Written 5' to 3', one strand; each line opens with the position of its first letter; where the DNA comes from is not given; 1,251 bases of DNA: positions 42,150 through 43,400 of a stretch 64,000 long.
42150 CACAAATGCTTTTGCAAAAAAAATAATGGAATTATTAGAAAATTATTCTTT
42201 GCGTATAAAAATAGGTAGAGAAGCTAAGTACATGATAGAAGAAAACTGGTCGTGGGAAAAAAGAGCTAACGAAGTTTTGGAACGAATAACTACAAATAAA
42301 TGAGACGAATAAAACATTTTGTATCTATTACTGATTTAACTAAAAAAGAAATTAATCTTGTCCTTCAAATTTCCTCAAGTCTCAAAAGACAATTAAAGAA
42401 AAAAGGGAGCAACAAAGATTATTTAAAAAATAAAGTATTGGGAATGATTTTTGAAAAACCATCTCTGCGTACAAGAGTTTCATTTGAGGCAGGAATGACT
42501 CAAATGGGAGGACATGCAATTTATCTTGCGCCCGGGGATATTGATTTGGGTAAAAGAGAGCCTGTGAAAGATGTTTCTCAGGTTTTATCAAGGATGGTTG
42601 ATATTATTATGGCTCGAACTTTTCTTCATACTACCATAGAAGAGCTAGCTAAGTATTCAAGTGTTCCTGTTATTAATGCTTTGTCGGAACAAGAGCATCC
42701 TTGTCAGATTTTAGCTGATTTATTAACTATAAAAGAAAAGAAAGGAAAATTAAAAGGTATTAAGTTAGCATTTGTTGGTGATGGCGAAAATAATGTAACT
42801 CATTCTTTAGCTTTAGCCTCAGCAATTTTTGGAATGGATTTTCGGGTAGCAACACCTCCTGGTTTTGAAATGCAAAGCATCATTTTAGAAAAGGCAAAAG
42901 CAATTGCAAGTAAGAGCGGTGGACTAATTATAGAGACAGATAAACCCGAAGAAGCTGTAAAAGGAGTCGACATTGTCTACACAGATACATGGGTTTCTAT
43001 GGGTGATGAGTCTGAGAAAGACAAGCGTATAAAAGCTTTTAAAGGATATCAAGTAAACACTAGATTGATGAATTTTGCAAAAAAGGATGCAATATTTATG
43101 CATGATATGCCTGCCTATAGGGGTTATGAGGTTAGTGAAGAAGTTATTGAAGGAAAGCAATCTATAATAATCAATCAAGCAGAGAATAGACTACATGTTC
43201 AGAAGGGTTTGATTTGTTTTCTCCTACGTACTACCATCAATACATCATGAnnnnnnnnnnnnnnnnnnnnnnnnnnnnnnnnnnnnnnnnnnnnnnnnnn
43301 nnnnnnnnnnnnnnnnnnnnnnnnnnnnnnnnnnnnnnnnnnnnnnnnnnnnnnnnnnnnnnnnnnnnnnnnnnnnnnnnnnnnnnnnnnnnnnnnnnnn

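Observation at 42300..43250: Divergent transcarbamylase (OTCase fold) with altered substrate motifs embedded between glycosyltransferases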

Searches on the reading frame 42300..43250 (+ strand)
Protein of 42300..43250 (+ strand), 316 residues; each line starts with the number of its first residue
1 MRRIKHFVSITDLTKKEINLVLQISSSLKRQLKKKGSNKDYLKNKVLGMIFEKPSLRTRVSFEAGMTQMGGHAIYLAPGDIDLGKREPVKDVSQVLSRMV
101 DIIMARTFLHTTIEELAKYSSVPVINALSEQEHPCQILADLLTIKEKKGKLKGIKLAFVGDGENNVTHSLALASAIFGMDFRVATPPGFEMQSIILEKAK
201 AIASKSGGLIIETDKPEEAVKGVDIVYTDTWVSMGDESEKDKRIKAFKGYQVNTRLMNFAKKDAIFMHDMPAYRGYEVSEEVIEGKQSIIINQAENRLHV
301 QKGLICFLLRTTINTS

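Call 5: search_protein_families(library=pfam, proteins=[window:42300-43250:+])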
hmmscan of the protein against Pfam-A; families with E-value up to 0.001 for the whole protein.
window:42300-43250:+ (316 aa): 2 families
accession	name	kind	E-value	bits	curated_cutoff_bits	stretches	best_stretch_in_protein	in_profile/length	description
PF00185.30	OTCace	-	5.5e-61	205.6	29.4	1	152-307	1-156/157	Aspartate/ornithine carbamoyltransferase, Asp/Orn binding domain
PF02729.26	OTCace_N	-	1e-51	175.3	29.9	1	5-146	1-148/148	Aspartate/ornithine carbamoyltransferase, carbamoyl-P binding domain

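Call 6: search_protein_families(library=ncbifam, proteins=[window:42300-43250:+], max_evalue=0.01)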
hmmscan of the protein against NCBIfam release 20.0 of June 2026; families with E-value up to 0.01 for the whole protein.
window:42300-43250:+ (316 aa): 16 families
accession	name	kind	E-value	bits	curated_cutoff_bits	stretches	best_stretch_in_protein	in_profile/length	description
NF001986.0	PRK00779.1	subfamily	2.5e-127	424.2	306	1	3-310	4-305/307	ornithine carbamoyltransferase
TIGR00658.1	orni_carb_tr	equivalog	2e-124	414.7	280.85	1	5-309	1-303/304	ornithine carbamoyltransferase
TIGR04384.1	putr_carbamoyl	exception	6.4e-103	344.3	500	1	6-314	1-312/330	putrescine carbamoyltransferase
NF011380.0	PRK14805.1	equivalog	2.7e-100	335.3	421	1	5-309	2-300/302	ornithine carbamoyltransferase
NF003286.0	PRK04284.1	subfamily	5.7e-90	301.8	515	2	3-274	5-278/332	ornithine carbamoyltransferase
NF002470.0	PRK01713.1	equivalog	8.8e-65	219.3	545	1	5-304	8-328/334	ornithine carbamoyltransferase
NF009213.0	PRK12562.1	subfamily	7.1e-64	216.3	559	1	5-305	7-328/334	ornithine carbamoyltransferase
NF011379.0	PRK14804.1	equivalog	1.4e-58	198.4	373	1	2-309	4-309/311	ornithine carbamoyltransferase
NF003384.0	PRK04523.1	equivalog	5.5e-56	190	288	1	4-309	3-333/336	N-acetylornithine carbamoyltransferase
TIGR00670.1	asp_carb_tr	equivalog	1.5e-52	178.6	236.95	1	5-309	1-303/304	aspartate carbamoyltransferase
NF002032.1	PRK00856.1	equivalog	2.1e-46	158.5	263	1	5-306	1-294/297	aspartate carbamoyltransferase catalytic subunit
NF008853.0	PRK11891.1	equivalog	4e-30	104.8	560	1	5-309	89-398/430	aspartate carbamoyltransferase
NF006046.0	PRK08192.1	equivalog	5.3e-30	104.8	512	1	5-309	7-317/339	aspartate carbamoyltransferase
NF010387.0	PRK13814.1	equivalog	7.2e-21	74.4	660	1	6-310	7-305/310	aspartate carbamoyltransferase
NF005538.0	PRK07200.1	equivalog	5.6e-19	68.4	453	1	5-233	22-274/396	knotted carbamoyltransferase YgeW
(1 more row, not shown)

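Call 7: find_homologous_proteins(query=window:42300-43247:+)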
Query window:42300-43247:+ (316 aa): 8000 proteins with E <= 0.001 among 8000 candidates; the best 120 are listed.
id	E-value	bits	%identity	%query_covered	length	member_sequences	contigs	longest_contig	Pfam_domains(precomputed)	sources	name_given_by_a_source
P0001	1.8e-199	679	100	99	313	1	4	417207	PF00185.31,PF02729.27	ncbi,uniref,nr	ncbi:ornithine carbamoyltransferase [Candidatus Woesebacteria bacterium RIFCSPHIGHO2_01_FULL_39_32]|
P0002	6.3e-172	589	100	85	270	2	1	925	PF00185.31,PF02729.27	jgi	-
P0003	6.8e-152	523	79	98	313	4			PF00185.31,PF02729.27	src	-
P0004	1.3e-134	466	71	98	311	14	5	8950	PF00185.31,PF02729.27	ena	-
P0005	4.4e-132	458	70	98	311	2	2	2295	PF00185.31,PF02729.27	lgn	-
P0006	1.3e-131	456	68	98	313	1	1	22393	PF00185.31,PF02729.27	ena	-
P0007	3.7e-130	452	69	98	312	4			PF00185.31,PF02729.27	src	-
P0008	1.4e-129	450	67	98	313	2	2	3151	PF00185.31,PF02729.27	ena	-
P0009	6.9e-129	447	67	99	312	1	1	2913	PF00185.31,PF02729.27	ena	-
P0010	9.0e-129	447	68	97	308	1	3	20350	PF00185.31,PF02729.27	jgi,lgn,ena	-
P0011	3.2e-128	445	68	97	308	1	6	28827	PF00185.31,PF02729.27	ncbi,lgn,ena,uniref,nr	ncbi:MAG: Ornithine carbamoyltransferase, catabolic [Candidatus Woesebacteria bacterium GW2011_GWA1_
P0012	3.2e-128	445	68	97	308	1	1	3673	PF00185.31,PF02729.27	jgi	-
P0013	6.7e-128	444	67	97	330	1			PF00185.31,PF02729.27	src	-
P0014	1.3e-127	443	67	97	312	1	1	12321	PF00185.31,PF02729.27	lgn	-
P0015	2.9e-127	442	66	97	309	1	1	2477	PF00185.31,PF02729.27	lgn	-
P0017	1.1e-126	440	66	99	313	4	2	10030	PF00185.31,PF02729.27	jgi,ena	-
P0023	7.0e-126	438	64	97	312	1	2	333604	PF00185.31,PF02729.27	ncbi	-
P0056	3.9e-122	425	63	96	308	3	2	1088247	PF00185.31,PF02729.27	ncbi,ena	-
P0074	3.6e-121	422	62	98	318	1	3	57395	PF00185.31,PF02729.27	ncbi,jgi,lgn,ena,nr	ncbi:MAG TPA: ornithine carbamoyltransferase [Candidatus Acidoferrales bacterium]|nr:ornithine carba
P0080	7.4e-121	421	64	97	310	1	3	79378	PF00185.31,PF02729.27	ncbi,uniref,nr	ncbi:ornithine carbamoyltransferase [Candidatus Roizmanbacteria bacterium RIFCSPLOWO2_01_FULL_38_12]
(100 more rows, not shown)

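Call 8: search_solved_structures(query=window:42300-43247:+, show_alignments=2)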
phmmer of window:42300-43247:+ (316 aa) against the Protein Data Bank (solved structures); distinct sequences matched with E-value up to 0.001: 88 (the best 60 are shown).
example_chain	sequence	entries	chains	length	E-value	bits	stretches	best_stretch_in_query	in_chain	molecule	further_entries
1a1s_A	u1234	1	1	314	7.3e-87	294.7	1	8-308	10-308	ORNITHINE CARBAMOYLTRANSFERASE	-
1pvv_A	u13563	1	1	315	7.4e-87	294.7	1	8-308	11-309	Ornithine carbamoyltransferase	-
4ep1_A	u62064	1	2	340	4.1e-85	288.9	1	5-311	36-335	Ornithine carbamoyltransferase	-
4nf2_A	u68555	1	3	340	5.4e-84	285.3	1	5-311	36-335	Ornithine carbamoyltransferase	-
3gd5_A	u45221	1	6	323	4.5e-83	282.2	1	7-309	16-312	Ornithine carbamoyltransferase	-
8qeu_A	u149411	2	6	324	2.4e-82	279.9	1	4-309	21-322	Ornithine transcarbamylase, chloroplastic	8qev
4oh7_A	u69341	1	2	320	1.1e-80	274.4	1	4-310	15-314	Ornithine carbamoyltransferase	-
3tpf_A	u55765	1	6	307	5.6e-80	272.1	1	4-308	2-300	Ornithine carbamoyltransferase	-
1vlv_A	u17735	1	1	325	6.2e-79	268.7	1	7-305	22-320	Ornithine carbamoyltransferase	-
7x99_A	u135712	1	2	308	7.1e-79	268.5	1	4-313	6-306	ornithine carbamoyltransferase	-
4f2g_A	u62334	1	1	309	1.7e-78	267.2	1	2-314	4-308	Ornithine carbamoyltransferase 1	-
2ef0_A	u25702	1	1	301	3.3e-77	263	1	15-309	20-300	Ornithine carbamoyltransferase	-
7nnf_A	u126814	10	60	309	1.1e-74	254.7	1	4-310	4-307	Ornithine carbamoyltransferase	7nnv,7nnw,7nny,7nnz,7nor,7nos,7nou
2i6u_A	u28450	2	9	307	1.3e-74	254.4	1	4-310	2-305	Ornithine carbamoyltransferase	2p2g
1fb5_A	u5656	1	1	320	5.1e-72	246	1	7-303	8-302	ORNITHINE TRANSCARBAMOYLASE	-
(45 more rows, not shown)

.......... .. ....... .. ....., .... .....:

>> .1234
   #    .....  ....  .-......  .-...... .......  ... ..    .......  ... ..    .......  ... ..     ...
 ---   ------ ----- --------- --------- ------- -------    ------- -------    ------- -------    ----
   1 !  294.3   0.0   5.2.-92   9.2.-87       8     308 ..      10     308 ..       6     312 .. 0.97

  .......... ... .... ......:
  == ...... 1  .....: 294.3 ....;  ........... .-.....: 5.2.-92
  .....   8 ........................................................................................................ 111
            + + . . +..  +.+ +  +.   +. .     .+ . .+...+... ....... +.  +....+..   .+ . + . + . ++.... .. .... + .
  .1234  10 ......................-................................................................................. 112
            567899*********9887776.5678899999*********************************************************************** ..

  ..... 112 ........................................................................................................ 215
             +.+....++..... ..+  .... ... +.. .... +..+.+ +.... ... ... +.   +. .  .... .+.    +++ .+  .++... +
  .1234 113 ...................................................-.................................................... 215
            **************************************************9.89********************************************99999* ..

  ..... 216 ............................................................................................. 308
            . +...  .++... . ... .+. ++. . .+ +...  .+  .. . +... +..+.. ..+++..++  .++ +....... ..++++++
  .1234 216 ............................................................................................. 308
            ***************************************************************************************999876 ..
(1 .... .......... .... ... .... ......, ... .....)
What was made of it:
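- It scores 295 bits to P. furiosus OTCase (call 8).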

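Call 13: find_encoding_contigs(protein=P0074, flank=10000, max_places=2)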
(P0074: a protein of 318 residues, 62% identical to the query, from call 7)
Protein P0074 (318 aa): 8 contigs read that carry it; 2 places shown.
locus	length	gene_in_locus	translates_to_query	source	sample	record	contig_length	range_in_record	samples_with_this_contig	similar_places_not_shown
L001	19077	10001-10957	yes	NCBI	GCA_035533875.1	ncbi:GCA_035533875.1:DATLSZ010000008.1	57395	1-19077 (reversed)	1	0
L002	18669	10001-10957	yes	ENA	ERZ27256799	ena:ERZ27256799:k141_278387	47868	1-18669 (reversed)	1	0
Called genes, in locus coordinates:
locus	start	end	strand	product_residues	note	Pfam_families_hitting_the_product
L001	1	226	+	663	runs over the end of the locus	PF02518:HATPase_c, PF00204:DNA_gyraseB, PF01751:Toprim, PF00986:DNA_gyraseB_C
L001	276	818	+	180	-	PF00719:Pyrophosphatase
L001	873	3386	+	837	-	PF00521:DNA_topoisoIV, PF03989:DNA_gyraseA_C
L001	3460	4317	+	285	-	PF00763:THF_DHG_CYH, PF02882:THF_DHG_CYH_C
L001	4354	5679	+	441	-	PF25213:HVO_A0261_N (faint), PF00392:GntR, PF02082:Rrf2 (faint), PF14502:HTH_41 (faint), PF01978:TrmB (faint), PF08220:HTH_DeoR (faint), PF08279:HTH_11 (faint), PF00392:GntR, +1 more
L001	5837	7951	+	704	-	PF00392:GntR (weak), PF13730:HTH_36 (faint), PF14502:HTH_41 (faint), PF13545:HTH_Crp_2 (faint), PF00392:GntR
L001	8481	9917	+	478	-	PF00206:Lyase_1, PF14698:ASL_C2 (faint)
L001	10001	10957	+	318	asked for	PF02729:OTCace_N, PF00185:OTCace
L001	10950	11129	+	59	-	PF21344:Zn_ribbon_LysW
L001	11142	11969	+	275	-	PF22626:LysX_preATP_grasp, PF14397:ATPgrasp_ST (faint), PF02655:ATP-grasp_3 (weak), PF08443:RimK, PF02955:GSH-S_ATP (weak)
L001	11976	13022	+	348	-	PF01118:Semialdhyde_dh, PF22698:Semialdhyde_dhC_1, PF02774:Semialdhyde_dhC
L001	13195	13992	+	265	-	PF00696:AA_kinase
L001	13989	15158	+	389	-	PF00202:Aminotran_3, PF00155:Aminotran_1_2, PF00266:Aminotran_5 (weak)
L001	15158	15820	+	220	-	-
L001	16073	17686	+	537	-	PF00764:Arginosuc_synth, PF06508:QueC (faint), PF20979:Arginosuc_syn_C, PF02142:MGS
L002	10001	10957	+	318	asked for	PF02729:OTCace_N, PF00185:OTCace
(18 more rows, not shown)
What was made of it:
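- Tried and rejected: A LysW-ornithine transcarbamylase, an idea prompted by the Acidoferrales lysW operon (call 13).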

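Call 14: find_encoding_contigs(protein=P0056, flank=10000, max_places=2)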
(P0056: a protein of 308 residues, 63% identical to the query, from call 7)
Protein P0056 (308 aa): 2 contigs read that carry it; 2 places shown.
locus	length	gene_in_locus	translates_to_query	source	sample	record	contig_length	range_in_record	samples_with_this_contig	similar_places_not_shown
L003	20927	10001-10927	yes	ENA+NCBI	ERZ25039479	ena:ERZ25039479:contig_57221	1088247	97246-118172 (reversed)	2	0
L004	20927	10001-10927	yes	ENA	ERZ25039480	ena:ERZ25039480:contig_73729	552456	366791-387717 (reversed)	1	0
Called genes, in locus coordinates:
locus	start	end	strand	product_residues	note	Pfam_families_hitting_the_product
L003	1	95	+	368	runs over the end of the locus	PF00990:GGDEF (faint)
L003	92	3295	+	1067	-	PF02811:PHP, PF07733:DNA_pol3_alpha, PF17657:DNA_pol3_finger, PF14579:HHH_6, PF01336:tRNA_anti-codon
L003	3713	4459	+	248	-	PF00119:ATP-synt_A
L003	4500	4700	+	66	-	PF00137:ATP-synt_C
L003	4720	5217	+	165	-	PF00430:ATP-synt_B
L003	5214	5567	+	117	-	PF00213:OSCP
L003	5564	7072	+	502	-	PF02874:ATP-synt_ab_N, PF00006:ATP-synt_ab, PF00306:ATP-synt_ab_C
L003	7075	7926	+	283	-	PF00231:ATP-synt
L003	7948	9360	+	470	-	PF02874:ATP-synt_ab_N, PF00006:ATP-synt_ab, PF22919:ATP-synt_VA_C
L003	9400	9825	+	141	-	PF02823:ATP-synt_DE_N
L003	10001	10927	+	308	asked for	PF02729:OTCace_N, PF00185:OTCace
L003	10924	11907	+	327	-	PF02729:OTCace_N, PF00185:OTCace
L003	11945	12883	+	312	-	PF02729:OTCace_N, PF00185:OTCace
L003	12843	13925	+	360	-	PF01979:Amidohydro_1, PF12890:DHOase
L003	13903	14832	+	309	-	PF01180:DHO_dh, PF01207:Dus (faint), PF03060:NMO (weak)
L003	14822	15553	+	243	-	PF00175:NAD_binding_1 (weak), PF10418:DHODB_Fe-S_bind (weak)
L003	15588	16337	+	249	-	PF00215:OMPdecase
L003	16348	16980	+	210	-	PF00156:Pribosyltran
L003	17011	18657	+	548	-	PF06418:CTP_synth_N, PF00117:GATase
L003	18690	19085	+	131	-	PF01245:Ribosomal_L19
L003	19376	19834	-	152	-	-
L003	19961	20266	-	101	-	PF21956:DUF6922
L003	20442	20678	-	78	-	-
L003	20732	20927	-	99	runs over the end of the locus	-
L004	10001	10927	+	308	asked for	PF02729:OTCace_N, PF00185:OTCace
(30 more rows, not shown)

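Call 15: find_encoding_contigs(protein=P0011, flank=10000, max_places=2)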
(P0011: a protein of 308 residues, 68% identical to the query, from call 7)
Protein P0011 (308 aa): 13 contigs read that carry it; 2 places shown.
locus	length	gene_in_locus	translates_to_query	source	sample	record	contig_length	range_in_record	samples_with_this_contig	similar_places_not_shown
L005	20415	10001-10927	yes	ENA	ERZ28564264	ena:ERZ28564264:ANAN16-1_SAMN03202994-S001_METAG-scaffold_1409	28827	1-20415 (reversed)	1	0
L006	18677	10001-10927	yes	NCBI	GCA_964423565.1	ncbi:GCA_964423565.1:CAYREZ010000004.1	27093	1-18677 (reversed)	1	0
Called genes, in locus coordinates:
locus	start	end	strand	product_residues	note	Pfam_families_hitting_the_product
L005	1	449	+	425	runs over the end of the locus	PF00534:Glycos_transf_1, PF13692:Glyco_trans_1_4, PF13524:Glyco_trans_1_2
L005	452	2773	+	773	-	-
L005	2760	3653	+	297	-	PF13641:Glyco_tranf_2_3, PF00535:Glycos_transf_2, PF10111:Glyco_tranf_2_2, PF13632:Glyco_trans_2_3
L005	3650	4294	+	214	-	PF07021:MetW, PF13489:Methyltransf_23 (weak), PF13847:Methyltransf_31, PF08241:Methyltransf_11, PF08242:Methyltransf_12, PF13649:Methyltransf_25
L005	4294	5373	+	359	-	-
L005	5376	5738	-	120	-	-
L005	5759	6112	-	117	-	-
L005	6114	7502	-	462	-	PF00535:Glycos_transf_2, PF10111:Glyco_tranf_2_2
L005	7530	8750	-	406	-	-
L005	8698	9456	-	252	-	-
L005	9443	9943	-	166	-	PF18915:DUF5667 (weak)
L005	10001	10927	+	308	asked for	PF02729:OTCace_N, PF00185:OTCace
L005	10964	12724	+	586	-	PF02543:Carbam_trans_N, PF00814:TsaD (faint), PF16861:Carbam_trans_C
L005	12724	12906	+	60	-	-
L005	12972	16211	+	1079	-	PF11847:GT-C_AftD (weak)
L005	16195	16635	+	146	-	-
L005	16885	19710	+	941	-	-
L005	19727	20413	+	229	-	?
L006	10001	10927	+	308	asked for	PF02729:OTCace_N, PF00185:OTCace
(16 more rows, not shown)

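Call 16: find_encoding_contigs(protein=P0023, flank=10000, max_places=1)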
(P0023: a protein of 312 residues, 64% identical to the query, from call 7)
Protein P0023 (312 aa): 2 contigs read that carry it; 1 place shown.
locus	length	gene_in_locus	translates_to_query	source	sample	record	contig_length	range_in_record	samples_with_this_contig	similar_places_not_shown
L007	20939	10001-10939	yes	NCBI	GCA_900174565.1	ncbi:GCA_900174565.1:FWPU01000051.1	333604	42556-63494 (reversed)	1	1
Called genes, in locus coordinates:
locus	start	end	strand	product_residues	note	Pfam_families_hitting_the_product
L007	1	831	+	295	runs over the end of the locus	PF00119:ATP-synt_A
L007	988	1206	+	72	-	PF00137:ATP-synt_C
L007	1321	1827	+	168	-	-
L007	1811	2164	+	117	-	PF00213:OSCP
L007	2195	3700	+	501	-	PF02874:ATP-synt_ab_N, PF00006:ATP-synt_ab, PF00306:ATP-synt_ab_C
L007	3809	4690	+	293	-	PF00231:ATP-synt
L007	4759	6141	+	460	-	PF02874:ATP-synt_ab_N, PF00006:ATP-synt_ab, PF22919:ATP-synt_VA_C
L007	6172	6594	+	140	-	PF02823:ATP-synt_DE_N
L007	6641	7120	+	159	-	PF00571:CBS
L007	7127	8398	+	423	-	PF00709:Adenylsucc_synt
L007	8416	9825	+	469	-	PF00206:Lyase_1, PF10397:ADSL_C (weak)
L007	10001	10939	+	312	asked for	PF02729:OTCace_N, PF00185:OTCace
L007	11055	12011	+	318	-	PF02729:OTCace_N, PF00185:OTCace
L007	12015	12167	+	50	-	PF12890:DHOase (weak), PF01979:Amidohydro_1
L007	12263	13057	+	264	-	-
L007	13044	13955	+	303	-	PF01180:DHO_dh, PF01207:Dus (faint)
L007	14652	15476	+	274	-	PF00215:OMPdecase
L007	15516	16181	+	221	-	PF00156:Pribosyltran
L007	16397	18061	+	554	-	PF06418:CTP_synth_N, PF00117:GATase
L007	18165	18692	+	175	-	PF01245:Ribosomal_L19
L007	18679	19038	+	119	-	PF08378:NERD (weak), PF02021:UPF0102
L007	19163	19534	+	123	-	-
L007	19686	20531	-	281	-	-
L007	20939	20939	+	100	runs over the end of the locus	-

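Call 17: find_encoding_contigs(protein=P0080, flank=10000, max_places=1)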
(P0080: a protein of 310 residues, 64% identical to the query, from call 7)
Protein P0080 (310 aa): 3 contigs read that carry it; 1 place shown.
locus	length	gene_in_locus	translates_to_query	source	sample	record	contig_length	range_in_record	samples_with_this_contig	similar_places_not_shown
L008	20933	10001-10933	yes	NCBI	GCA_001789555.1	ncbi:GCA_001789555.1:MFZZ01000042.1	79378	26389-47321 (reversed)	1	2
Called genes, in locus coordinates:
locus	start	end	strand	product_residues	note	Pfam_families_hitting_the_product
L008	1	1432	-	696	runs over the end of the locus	PF19335:HMBD, PF00122:E1-E2_ATPase, PF00702:Hydrolase, PF08282:Hydrolase_3 (faint)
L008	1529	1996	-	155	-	-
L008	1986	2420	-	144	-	-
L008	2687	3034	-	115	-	-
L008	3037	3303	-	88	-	PF18926:DUF5676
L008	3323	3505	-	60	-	PF00403:HMA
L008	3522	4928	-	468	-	-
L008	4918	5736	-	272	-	-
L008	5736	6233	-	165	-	PF07610:DUF1573, PF22544:HYDIN_VesB_CFA65-like_Ig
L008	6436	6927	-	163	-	PF01725:Ham1p_like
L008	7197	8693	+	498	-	PF00206:Lyase_1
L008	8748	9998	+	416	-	PF00764:Arginosuc_synth, PF20979:Arginosuc_syn_C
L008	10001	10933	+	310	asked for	PF02729:OTCace_N, PF00185:OTCace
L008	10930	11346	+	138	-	PF13527:Acetyltransf_9 (weak), PF00583:Acetyltransf_1, PF13673:Acetyltransf_10, PF13508:Acetyltransf_7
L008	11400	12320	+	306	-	PF03741:TerC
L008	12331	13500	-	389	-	PF00390:malic, PF03949:Malic_M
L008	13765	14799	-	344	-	PF02661:Fic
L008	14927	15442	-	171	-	-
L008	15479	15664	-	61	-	-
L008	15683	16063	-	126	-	PF00903:Glyoxalase, PF12681:Glyoxalase_2 (weak)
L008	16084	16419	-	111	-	-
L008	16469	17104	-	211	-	PF02517:Rce1-like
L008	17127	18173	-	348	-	-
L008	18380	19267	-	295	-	PF01636:APH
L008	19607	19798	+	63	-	-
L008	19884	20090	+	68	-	-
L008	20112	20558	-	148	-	PF00583:Acetyltransf_1, PF13673:Acetyltransf_10, PF13508:Acetyltransf_7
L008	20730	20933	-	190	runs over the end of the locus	PF02585:PIG-L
